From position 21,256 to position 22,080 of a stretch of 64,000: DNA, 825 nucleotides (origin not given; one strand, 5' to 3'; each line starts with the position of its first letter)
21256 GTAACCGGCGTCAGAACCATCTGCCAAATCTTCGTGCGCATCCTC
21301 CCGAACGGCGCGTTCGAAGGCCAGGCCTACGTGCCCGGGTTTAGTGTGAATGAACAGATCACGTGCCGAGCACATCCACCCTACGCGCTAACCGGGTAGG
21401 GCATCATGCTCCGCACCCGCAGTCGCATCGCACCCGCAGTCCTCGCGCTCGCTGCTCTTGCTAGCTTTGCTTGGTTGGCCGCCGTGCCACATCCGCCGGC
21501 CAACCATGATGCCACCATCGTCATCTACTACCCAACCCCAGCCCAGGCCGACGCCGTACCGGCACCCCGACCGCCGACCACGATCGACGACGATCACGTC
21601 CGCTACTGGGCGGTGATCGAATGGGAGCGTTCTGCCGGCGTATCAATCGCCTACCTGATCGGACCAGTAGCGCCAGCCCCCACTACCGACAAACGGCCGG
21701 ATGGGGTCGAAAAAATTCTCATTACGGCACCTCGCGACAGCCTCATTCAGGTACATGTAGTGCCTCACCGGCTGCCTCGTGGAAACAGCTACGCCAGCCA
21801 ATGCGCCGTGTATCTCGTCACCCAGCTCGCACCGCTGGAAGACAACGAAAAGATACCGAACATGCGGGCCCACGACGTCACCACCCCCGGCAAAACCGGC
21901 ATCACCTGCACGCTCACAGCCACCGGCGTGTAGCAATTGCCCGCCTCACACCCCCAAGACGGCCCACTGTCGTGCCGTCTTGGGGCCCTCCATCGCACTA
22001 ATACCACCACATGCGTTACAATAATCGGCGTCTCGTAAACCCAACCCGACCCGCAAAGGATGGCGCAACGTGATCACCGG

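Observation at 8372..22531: Tandem co-oriented array of at least 15 paralogous small anchored/secreted cysteine-pair proteins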

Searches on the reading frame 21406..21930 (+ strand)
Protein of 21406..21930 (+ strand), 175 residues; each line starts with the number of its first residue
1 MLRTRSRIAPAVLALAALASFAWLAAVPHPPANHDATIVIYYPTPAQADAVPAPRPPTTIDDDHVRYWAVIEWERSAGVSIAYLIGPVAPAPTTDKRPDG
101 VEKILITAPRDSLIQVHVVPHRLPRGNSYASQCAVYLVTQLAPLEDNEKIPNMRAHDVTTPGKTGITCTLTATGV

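Call 26: predict_structure(alignment_id=A3)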
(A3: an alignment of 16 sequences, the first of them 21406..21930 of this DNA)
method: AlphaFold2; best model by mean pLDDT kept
length: 175 residues; sequences in the alignment: 16
mean_pLDDT: 75.6   pTM: 0.56
mean pLDDT of the five models: 75.6, 74.3, 73.5, 70.1, 61.5
residues with pLDDT >= 90: 50; 70-90: 54; 50-70: 65; < 50: 6
segments of 3 or more residues with pLDDT < 50: none
pLDDT, mean of each block of 10 residues (from residue 1): 51 65 66 57 63 70 87 93 91 93 92 92 85 86 61 54 80 72
secondary structure, 60 per line:
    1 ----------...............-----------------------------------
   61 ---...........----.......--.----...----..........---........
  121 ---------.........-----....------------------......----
elements in order: H11-25 E64-74 E79-85 E93-95 E100-109 E113-120 E130-138 H144-147 E166-171

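Call 40: fold_search(model_id=the predicted structure, library=pdb)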
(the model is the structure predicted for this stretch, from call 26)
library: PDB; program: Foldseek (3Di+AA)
matches with E <= 10: 1038; with E <= 0.001: 0
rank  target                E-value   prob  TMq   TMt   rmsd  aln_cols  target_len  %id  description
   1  4xoh_C                1.6e-02  0.97  0.31  0.22   7.5       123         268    7  Mechanistic insights into anchorage of the contractile ring from yeast to humans (released 2015-07-15)
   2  2nq3                  1.6e-02  0.92  0.28  0.34   8.4       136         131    9  Crystal structure of the C2 Domain of Human Itchy Homolog E3 Ubiquitin Protein Ligase (released 2006-11-14)
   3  8erl_A                2.1e-02  0.93  0.29  0.15   7.0       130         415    7  CryoEM Structure of Lipoprotein Lipase Dimer (released 2023-05-03)
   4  9mvz_A                2.7e-02  0.90  0.31  0.37  25.6       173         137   11  Tripartite complex of MmpL5-S5-AcpM from Mycolicibacterium smegmatis (released 2025-07-30)
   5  9g7n                  3.0e-02  0.23  0.17  0.06  18.4       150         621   12  Crystal structure of Chromobacterium haemolyticum PE-like toxin, Hmx (released 2025-01-29)
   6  7a1r_A                4.2e-02  0.90  0.29  0.39   8.2       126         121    5  Crystal structure of the C2B domain of Trypanosoma brucei extended synaptotagmin (E-Syt) (released 2021-06-02)
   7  6u7m_A                4.9e-02  0.89  0.24  0.12   6.1        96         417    7  Cryo-EM Structure of Helical Lipoprotein Lipase (released 2020-04-08)
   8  6e7k_A                5.8e-02  0.75  0.23  0.12   6.0        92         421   15  Structure of the lipoprotein lipase GPIHBP1 complex that mediates plasma triglyceride hydrolysis (released 2018-12-19)
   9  9m6l_A                5.8e-02  0.30  0.19  0.10  16.6       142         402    8  Agn1p mutant D237N (released 2026-03-11)
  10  6oaz_A                6.1e-02  0.87  0.25  0.13   5.6        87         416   16  Apo Structure of WT Lipoprotein Lipase in Complex with GPIHBP1 Mutant N78D N82D produced in HEK293-F cells (released 2019-05-08)
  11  8yfh_A                6.1e-02  0.66  0.21  0.10  14.7       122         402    7  Structure of alpha-1,3-glucanase agn1 (released 2025-02-26)
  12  7ah9_5K               6.1e-02  0.11  0.13  0.06  22.4       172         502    6  Substrate-engaged type 3 secretion system needle complex from Salmonella enterica typhimurium - SpaR state 1 (released 2021-03-17)
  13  3pyc                  6.5e-02  0.82  0.29  0.35   9.6       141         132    8  Crystal structure of human SMURF1 C2 domain (released 2011-04-06)
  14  1eth_A                6.5e-02  0.75  0.27  0.13   7.4       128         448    8  TRIACYLGLYCEROL LIPASE/COLIPASE COMPLEX (released 1996-12-07)
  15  6e7k_B                6.5e-02  0.72  0.23  0.12   6.0        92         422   15  Structure of the lipoprotein lipase GPIHBP1 complex that mediates plasma triglyceride hydrolysis (released 2018-12-19)
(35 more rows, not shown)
